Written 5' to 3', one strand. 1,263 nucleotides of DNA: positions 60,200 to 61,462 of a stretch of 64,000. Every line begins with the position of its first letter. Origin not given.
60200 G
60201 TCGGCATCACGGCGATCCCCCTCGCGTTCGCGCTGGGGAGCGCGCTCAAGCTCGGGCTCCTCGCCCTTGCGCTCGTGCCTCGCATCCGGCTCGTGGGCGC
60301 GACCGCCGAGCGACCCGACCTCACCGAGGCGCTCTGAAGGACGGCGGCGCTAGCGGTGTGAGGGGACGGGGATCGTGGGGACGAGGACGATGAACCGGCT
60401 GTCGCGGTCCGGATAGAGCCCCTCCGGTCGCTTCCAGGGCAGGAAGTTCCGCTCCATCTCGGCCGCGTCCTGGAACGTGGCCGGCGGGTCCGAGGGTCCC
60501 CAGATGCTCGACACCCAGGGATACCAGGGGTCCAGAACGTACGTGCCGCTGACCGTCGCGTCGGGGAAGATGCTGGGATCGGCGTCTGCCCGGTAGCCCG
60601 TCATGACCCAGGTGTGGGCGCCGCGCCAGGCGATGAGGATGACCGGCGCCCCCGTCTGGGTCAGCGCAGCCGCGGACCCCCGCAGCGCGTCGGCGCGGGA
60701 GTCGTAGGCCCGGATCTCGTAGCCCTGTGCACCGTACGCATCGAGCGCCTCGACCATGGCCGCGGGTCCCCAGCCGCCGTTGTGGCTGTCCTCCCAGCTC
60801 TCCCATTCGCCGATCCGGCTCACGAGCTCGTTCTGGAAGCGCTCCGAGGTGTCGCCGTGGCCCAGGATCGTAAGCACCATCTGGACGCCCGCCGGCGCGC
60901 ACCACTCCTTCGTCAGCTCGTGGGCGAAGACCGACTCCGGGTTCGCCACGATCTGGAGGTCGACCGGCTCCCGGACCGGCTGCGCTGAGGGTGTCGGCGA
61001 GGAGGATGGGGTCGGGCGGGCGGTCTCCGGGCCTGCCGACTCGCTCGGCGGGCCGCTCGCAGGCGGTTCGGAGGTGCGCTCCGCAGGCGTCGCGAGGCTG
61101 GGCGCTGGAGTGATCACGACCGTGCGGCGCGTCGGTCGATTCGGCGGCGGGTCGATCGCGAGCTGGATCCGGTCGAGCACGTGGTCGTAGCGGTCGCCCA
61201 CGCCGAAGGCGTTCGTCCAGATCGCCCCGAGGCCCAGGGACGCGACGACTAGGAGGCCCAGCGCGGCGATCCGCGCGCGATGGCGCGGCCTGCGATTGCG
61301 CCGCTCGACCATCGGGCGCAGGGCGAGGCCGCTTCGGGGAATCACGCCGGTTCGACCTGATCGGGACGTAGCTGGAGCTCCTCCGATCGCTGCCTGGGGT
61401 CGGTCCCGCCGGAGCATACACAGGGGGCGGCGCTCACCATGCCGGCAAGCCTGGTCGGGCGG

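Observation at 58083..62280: Three paralogous exported proteins with a papain/C39-like Cys...His layout bracket murJ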

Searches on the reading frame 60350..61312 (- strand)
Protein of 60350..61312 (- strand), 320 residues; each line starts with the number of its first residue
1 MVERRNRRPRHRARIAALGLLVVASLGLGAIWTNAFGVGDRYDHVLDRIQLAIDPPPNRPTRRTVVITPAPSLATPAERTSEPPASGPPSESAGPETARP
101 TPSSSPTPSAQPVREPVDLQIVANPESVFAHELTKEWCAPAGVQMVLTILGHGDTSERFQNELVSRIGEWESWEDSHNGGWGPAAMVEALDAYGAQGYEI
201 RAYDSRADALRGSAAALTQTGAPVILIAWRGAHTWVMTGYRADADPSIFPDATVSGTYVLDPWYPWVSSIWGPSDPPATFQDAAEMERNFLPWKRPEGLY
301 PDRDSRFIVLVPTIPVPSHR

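Call 3: search_protein_families(library=pfam, proteins=[window:60350-61312:-], max_evalue=1)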
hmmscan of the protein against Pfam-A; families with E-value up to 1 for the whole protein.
window:60350-61312:- (320 aa): 1 family
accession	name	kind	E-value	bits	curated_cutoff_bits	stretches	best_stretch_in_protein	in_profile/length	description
PF13529.12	Peptidase_C39_2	-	1.5e-05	26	24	1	134-244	12-134/143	Peptidase_C39 like family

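Call 4: search_protein_families(library=ncbifam, proteins=[window:60350-61312:-], max_evalue=1)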
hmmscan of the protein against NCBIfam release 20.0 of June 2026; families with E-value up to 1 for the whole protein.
window:60350-61312:- (320 aa): 1 family
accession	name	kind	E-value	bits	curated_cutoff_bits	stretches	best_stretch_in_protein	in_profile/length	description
NF040983.1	BimA_second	exception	0.21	10.4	600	1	55-126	99-171/381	trimeric autotransporter actin-nucleating factor BimA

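Call 51: search_protein_families(library=pfam, alignment_id=A3, max_evalue=0.01)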
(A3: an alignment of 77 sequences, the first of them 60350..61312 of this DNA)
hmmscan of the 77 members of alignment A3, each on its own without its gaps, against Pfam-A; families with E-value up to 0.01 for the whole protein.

A. member 1, window:60350-61312:- (320 aa): 1 family
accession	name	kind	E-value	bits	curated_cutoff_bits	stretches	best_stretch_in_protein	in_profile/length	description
PF13529.12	Peptidase_C39_2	-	1.5e-05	26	24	1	134-244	12-134/143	Peptidase_C39 like family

B. families by the number of members that match (of 77 scanned): 12 families
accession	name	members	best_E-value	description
PF13529.12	Peptidase_C39_2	17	4.4e-07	Peptidase_C39 like family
PF18911.6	PKD_4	2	4.2e-32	PKD domain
PF00801.26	PKD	2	2.7e-25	PKD domain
PF11814.14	DUF3335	2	7.1e-06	Peptidase_C39 like family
PF12385.14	Peptidase_C70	2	0.0022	Papain-like cysteine protease AvrRpt2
PF02965.22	Met_synt_B12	1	7.8e-36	Vitamin B12 dependent methionine synthase, activation domain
PF12796.13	Ank_2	1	1.1e-26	Ankyrin repeats (3 copies)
PF13637.12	Ank_4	1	1.5e-19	Ankyrin repeats (many copies)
PF00023.36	Ank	1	1.4e-15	Ankyrin repeat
PF13857.12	Ank_5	1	1.7e-12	Ankyrin repeats (many copies)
PF13606.12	Ank_3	1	3.3e-06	Ankyrin repeat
PF23745.1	ANK_LRRK2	1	0.0017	LRRK2 ANK repeat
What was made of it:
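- On Peptidase_C39_2 (PF13529) / clan CA: 17 of 77 diverse family members hit at E<=0.01 (call 51).
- On NlpC/P60 (PF00877) or CHAP (PF05257): No such Pfam hit in 77 members (call 51).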

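Call 62: predict_structure(alignment_id=A3)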
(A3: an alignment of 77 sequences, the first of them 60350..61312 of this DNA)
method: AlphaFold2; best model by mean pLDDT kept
length: 320 residues; sequences in the alignment: 77
mean_pLDDT: 88.6   pTM: 0.80
mean pLDDT of the five models: 88.6, 88.5, 88.4, 87.8, 87.9
residues with pLDDT >= 90: 204; 70-90: 73; 50-70: 41; < 50: 2
segments of 3 or more residues with pLDDT < 50: none
pLDDT, mean of each block of 10 residues (from residue 1): 60 81 82 68 77 84 80 64 71 67 87 97 97 97 98 98 94 91 97 96 97 98 98 98 97 98 96 96 98 95 96 81
secondary structure, 60 per line:
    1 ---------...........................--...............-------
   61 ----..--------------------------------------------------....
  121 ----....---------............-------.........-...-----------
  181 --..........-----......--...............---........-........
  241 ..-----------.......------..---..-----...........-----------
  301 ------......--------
elements in order: H10-36 H39-53 E117-120 H125-128 H138-149 H157-165 H183-192 E198-203 H206-220 E224-228 E233-242 E254-260 E279-282 H283-289 E307-312

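Call 64: fold_search(model_id=the predicted structure, library=pdb)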
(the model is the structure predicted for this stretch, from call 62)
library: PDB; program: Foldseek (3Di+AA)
matches with E <= 10: 68; with E <= 0.001: 4
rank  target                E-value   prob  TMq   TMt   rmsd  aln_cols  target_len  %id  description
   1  6mpz_B                2.7e-04  1.00  0.30  0.62   5.1       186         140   17  Crystal structure of a double glycine motif protease from AMS/PCAT transporter in complex with the leader peptide (released 2019-02-06)
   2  6mpz_A                4.2e-04  1.00  0.31  0.64   4.9       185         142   16  Crystal structure of a double glycine motif protease from AMS/PCAT transporter in complex with the leader peptide (released 2019-02-06)
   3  6mpz_D                4.5e-04  1.00  0.30  0.62   5.1       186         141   17  Crystal structure of a double glycine motif protease from AMS/PCAT transporter in complex with the leader peptide (released 2019-02-06)
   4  5xda_C                6.0e-04  1.00  0.34  0.22   8.8       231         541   15  Structural basis for Ufm1 recognition by UfSP (released 2018-02-28)
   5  3oqc_B                1.6e-03  1.00  0.37  0.30   8.3       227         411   14  Ubiquitin-fold modifier 1 Specific Protease, UfSP2 (released 2011-01-12)
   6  5xda_B                1.8e-03  1.00  0.34  0.22   8.0       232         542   16  Structural basis for Ufm1 recognition by UfSP (released 2018-02-28)
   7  5xda_D                2.7e-03  1.00  0.37  0.23   9.3       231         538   16  Structural basis for Ufm1 recognition by UfSP (released 2018-02-28)
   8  1pxv_A                3.0e-03  0.99  0.30  0.48   8.8       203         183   13  The staphostatin-staphopain complex: a forward binding inhibitor in complex with its target cysteine protease (released 2003-10-21)
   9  6th5_A                3.2e-03  1.00  0.35  0.49   6.7       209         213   11  Crystal structure of mature wildtype primitive Phytochelatin synthase from Nostoc spec. - Alr0975 (released 2020-11-25)
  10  2btw_A                3.6e-03  1.00  0.36  0.51   5.8       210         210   11  Crystal structure of Alr0975 (released 2005-12-14)
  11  2btw_B                4.1e-03  0.99  0.34  0.49   6.4       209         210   11  Crystal structure of Alr0975 (released 2005-12-14)
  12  6tho_A                4.6e-03  0.98  0.33  0.45  11.7       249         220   10  Acylintermediate of glutathione and the mature primitive phytochelatin synthase Alr0975 from Nostoc PCC 7120 at atomic (released 2020-12-02)
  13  6th5_B                5.4e-03  0.99  0.34  0.47   6.8       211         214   10  Crystal structure of mature wildtype primitive Phytochelatin synthase from Nostoc spec. - Alr0975 (released 2020-11-25)
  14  2bu3_A                5.8e-03  1.00  0.37  0.55   5.3       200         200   12  Acyl-enzyme intermediate between Alr0975 and glutathione at pH 3.4 (released 2005-12-14)
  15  7oje_A                9.7e-03  0.97  0.30  0.26   8.6       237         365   11  Crystal structure of the covalent complex between Tribolium castaneum deubiquitinase ZUP and Ubiquitin-PA (released 2022-02-02)
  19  7n87_MODEL_1_A        2.3e-02  0.99  0.32  0.62   6.1       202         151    9  Solution NMR structure of peptidase domain from Clostridium thermocellum PCAT1 (released 2021-12-29)
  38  8vp5_B                1.5e+00  0.21  0.27  0.14   7.6       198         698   10  Cryo-EM structure of the ABC transporter PCAT1 bound with ADP and Substrate (released 2024-10-30)
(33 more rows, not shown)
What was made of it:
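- Closest known: C39 peptidase domains of peptidase-containing ABC transporters. Same: This is the best solved-structure match for P2 (6mpz; also 7n87 and 8vp5; call 64).
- P2's top hit is the C39 domain of a PCAT transporter, 6mpz, with E=2.7e-4 and target TM-score 0.62 (call 64).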

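Call 70: search_solved_structures(query=A3, max_evalue=10, show_alignments=4)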
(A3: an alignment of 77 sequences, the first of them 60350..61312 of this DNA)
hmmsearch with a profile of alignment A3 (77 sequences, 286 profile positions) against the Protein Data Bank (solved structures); distinct sequences matched with E-value up to 10: 10.
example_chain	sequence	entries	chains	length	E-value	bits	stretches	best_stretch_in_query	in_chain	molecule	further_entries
6th5_A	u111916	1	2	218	0.42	12.9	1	81-109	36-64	Alr0975 protein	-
6tho_A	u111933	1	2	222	0.44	12.8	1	81-109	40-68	Alr0975 protein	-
2btw_A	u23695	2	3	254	0.56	12.5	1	81-109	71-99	ALR0975 PROTEIN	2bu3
2btw_B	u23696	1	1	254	0.56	12.5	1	81-108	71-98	ALR0975 PROTEIN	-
2dyk_A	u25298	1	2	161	0.89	11.8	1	141-183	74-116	GTP-binding protein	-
1x9y_A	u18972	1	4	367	1.1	11.5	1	36-107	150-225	cysteine proteinase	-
1gup_A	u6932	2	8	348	2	10.7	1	242-279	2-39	GALACTOSE-1-PHOSPHATE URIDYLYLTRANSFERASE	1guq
1hxq_A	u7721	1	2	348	2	10.7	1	242-279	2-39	HEXOSE-1-PHOSPHATE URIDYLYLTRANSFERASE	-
1hxp_A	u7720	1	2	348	2.1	10.6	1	242-279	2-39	HEXOSE-1-PHOSPHATE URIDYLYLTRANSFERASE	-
6sp0_A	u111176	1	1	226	2.4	10.4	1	243-278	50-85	N-acetyltransferase ESCO2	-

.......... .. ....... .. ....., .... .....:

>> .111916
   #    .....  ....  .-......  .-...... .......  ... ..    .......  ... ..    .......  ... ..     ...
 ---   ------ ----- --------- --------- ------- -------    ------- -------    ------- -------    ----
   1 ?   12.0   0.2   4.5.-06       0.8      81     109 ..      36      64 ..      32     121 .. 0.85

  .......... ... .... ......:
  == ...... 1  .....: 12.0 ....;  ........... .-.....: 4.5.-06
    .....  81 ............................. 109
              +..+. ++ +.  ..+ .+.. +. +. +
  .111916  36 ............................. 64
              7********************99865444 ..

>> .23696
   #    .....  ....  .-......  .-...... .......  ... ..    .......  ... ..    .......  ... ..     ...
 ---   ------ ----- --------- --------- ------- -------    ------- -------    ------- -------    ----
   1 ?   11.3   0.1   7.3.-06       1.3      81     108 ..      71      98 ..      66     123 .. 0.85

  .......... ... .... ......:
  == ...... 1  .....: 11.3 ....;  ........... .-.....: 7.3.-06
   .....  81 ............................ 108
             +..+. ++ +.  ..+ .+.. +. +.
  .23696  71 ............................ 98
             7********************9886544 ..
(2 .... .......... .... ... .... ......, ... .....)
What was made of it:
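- Tried and rejected: The 77-member profile gave less (call 70).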

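Call 77: find_homologous_proteins(query=window:60350-61312:-, max_evalue=0.001)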
Query window:60350-61312:- (320 aa): 2700 proteins with E <= 0.001 among 8000 candidates; the best 120 are listed.
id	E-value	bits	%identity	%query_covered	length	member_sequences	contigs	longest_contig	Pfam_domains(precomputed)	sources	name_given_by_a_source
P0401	1.5e-213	726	100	100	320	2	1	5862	PF13529.14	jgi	jgi:hypothetical protein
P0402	1.1e-132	460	68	58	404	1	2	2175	PF13529.14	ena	-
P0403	3.0e-132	459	66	99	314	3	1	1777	-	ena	-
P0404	6.0e-132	458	67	89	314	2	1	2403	PF13529.14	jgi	jgi:hypothetical protein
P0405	7.4e-131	454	69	89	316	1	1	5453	PF13529.14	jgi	jgi:hypothetical protein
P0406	1.2e-130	453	66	93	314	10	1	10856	-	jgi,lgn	jgi:hypothetical protein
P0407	1.9e-130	453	66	97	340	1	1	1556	PF13529.14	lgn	-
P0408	1.1e-128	447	66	90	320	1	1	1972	PF13529.14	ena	-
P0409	1.2e-128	447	60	98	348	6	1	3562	PF13529.14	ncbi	ncbi:MAG: hypothetical protein ACR2JZ_06095 [Candidatus Limnocylindrales bacterium]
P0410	2.3e-128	446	67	91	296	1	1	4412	PF13529.14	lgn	-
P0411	2.4e-128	446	66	94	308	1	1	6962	PF13529.14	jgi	jgi:hypothetical protein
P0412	1.2e-127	444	66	90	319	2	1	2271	PF13529.14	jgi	jgi:hypothetical protein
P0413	3.1e-127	442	66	89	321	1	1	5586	PF13529.14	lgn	-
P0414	1.1e-126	440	61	94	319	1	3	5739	PF13529.14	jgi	-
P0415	5.2e-126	438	61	97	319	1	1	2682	PF13529.14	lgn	-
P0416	6.9e-126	438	61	98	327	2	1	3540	PF13529.14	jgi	jgi:hypothetical protein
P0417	8.4e-126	438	63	98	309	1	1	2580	PF13529.14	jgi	jgi:hypothetical protein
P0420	1.2e-124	434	63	98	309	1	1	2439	PF13529.14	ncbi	-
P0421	1.5e-124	433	62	96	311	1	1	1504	PF13529.14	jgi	jgi:hypothetical protein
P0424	6.5e-124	431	61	95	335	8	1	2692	PF13529.14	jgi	jgi:hypothetical protein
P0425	6.6e-124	431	64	93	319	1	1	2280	PF13529.14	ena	-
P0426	8.6e-124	431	63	92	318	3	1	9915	PF13529.14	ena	-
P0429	1.8e-123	430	62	92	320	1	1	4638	PF13529.14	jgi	jgi:hypothetical protein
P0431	3.6e-123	429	64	98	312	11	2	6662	PF13529.14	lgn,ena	-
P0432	3.9e-123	429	63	93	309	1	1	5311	PF13529.14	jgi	jgi:hypothetical protein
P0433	3.9e-123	429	62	97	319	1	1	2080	PF13529.14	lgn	-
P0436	8.6e-123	428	63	94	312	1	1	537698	PF13529.14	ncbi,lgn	ncbi:MAG: C39 family peptidase [Chloroflexota bacterium]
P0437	1.4e-122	427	59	98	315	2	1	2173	PF13529.14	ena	-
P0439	1.8e-122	427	64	91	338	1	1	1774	PF13529.14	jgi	jgi:hypothetical protein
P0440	3.2e-122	426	64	88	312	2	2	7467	PF13529.14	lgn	-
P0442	8.7e-122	424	60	98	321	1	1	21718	PF13529.14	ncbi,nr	ncbi:MAG: hypothetical protein HYX54_03825 [Chloroflexi bacterium]|nr:hypothetical protein [Chlorofl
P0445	1.2e-121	424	61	92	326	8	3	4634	PF13529.14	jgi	jgi:hypothetical protein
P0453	4.3e-121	422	62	98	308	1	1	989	PF13529.14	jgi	jgi:hypothetical protein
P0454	4.3e-121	422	64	89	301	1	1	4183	PF13529.14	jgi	-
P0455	4.5e-121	422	62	98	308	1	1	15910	PF13529.14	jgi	jgi:hypothetical protein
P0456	5.3e-121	422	66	89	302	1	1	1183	PF13529.14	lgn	-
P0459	6.0e-121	422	64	89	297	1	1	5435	PF13529.14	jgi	jgi:hypothetical protein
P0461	8.3e-121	421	62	97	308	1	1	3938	PF13529.14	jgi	jgi:hypothetical protein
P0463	1.1e-120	421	64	90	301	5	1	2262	PF13529.14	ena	-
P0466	1.5e-120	420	61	95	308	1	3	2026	PF13529.14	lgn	-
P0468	2.0e-120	420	56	97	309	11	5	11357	PF13529.14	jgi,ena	jgi:hypothetical protein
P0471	2.4e-120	420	64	89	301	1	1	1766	PF13529.14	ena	-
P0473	3.8e-120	419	63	90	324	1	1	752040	PF13529.14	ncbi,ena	-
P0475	5.5e-120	418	61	99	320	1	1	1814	PF13529.14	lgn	-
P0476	6.2e-120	418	57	95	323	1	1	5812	PF13529.14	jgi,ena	jgi:hypothetical protein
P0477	6.6e-120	418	61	98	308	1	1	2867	PF13529.14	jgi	jgi:hypothetical protein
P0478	1.5e-119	417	62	94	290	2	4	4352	PF13529.14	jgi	jgi:hypothetical protein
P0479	3.0e-119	416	62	95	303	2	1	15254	PF13529.14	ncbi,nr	ncbi:MAG TPA: hypothetical protein VHK06_03995 [Candidatus Limnocylindria bacterium]|nr:hypothetical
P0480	3.4e-119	416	63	90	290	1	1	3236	PF13529.14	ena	-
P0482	4.1e-119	416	60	92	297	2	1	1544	PF13529.14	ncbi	-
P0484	1.2e-118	414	65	90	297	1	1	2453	PF13529.14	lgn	-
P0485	1.3e-118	414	62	93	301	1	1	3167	PF13529.14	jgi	-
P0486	1.3e-118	414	61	89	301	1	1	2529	PF13529.14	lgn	-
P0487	1.5e-118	414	65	89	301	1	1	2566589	-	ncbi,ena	-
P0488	1.6e-118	414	61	97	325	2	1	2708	PF13529.14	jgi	jgi:hypothetical protein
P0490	2.8e-118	413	60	99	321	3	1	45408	PF13529.14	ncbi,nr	ncbi:MAG: C39 family peptidase [Chloroflexi bacterium]|nr:C39 family peptidase [Chloroflexota bacter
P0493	4.2e-118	412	61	93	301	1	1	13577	PF13529.14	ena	-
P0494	4.6e-118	412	61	92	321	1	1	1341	PF13529.14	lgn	-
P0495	6.5e-118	412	60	98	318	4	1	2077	PF13529.14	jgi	jgi:hypothetical protein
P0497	7.4e-118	411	59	89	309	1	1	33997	PF13529.14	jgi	jgi:hypothetical protein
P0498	7.6e-118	411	61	97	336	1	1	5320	PF13529.14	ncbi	-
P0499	7.8e-118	411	61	96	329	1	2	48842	PF13529.14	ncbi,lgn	-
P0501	1.5e-117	410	55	99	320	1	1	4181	PF13529.14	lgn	-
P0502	2.2e-117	410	56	94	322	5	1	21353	PF13529.14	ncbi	-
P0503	2.3e-117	410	62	95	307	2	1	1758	PF13529.14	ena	-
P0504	2.4e-117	410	62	88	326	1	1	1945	PF13529.14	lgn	-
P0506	5.0e-117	409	62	94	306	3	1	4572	PF13529.14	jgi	jgi:hypothetical protein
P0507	5.2e-117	409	62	90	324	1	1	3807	PF13529.14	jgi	jgi:hypothetical protein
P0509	9.4e-117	408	59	95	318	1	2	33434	PF13529.14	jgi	jgi:hypothetical protein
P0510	1.1e-116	408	61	92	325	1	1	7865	PF13529.14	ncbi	ncbi:MAG: hypothetical protein WEF51_00855 [Chloroflexota bacterium]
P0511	1.2e-116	407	60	93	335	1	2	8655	PF13529.14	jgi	jgi:flagellar basal body-associated protein FliL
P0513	2.1e-116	407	61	93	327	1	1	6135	PF13529.14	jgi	jgi:hypothetical protein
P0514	3.7e-116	406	61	92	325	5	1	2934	PF13529.14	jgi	jgi:hypothetical protein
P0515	4.3e-116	406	61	89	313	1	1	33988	PF13529.14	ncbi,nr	ncbi:MAG TPA: papain-like cysteine protease family protein [Candidatus Limnocylindrales bacterium]|n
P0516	4.9e-116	405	58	97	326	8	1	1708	PF13529.14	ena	-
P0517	6.9e-116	405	58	92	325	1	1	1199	PF13529.14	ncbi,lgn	-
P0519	8.6e-116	405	62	88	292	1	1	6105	PF13529.14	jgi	-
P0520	9.8e-116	404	60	92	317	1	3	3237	PF13529.14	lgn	-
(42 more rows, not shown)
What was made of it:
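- On Peptidase_C39_2 (PF13529) / clan CA: Many P2-type orthologs carry a precomputed PF13529 hit (call 77).
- Closest known: Pfam Peptidase_C39_2. Same: P2 and many P2-type orthologs pass the model (calls 3, 77). NCBI already names a few orthologs 'C39 family peptidase' (call 77).
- Checked: The minus-strand ORF of P2 runs on to 61651, but the ATG at 61312 (320 aa) is the start used by an independent gene call (P0401, call 77) and fits the ortholog lengths.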

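Call 78: find_encoding_contigs(protein=P0487, flank=5000, max_places=1)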
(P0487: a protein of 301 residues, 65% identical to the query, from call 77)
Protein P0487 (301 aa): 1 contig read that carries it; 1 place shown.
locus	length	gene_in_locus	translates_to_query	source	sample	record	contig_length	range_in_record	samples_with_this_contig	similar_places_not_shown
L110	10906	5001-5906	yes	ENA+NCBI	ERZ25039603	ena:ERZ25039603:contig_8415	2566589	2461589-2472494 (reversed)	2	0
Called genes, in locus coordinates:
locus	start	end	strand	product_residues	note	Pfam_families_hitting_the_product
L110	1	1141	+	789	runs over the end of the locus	PF01841:Transglut_core, PF13559:DUF4129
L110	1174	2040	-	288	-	PF00300:His_Phos_1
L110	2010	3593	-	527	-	PF00389:2-Hacid_dh, PF02826:2-Hacid_dh_C, PF19304:PGDH_inter, PF01842:ACT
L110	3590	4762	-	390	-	PF00266:Aminotran_5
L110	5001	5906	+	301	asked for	-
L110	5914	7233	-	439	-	PF03023:MurJ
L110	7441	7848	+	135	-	PF03795:YCII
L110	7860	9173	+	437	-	PF04542:Sigma70_r2, PF08281:Sigma70_r4_2, PF20239:DUF6596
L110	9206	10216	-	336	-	PF16193:AAA_assoc_2, PF12002:MgsA_C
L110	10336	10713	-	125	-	PF05496:RuvB_N, PF13191:AAA_16 (weak), PF00004:AAA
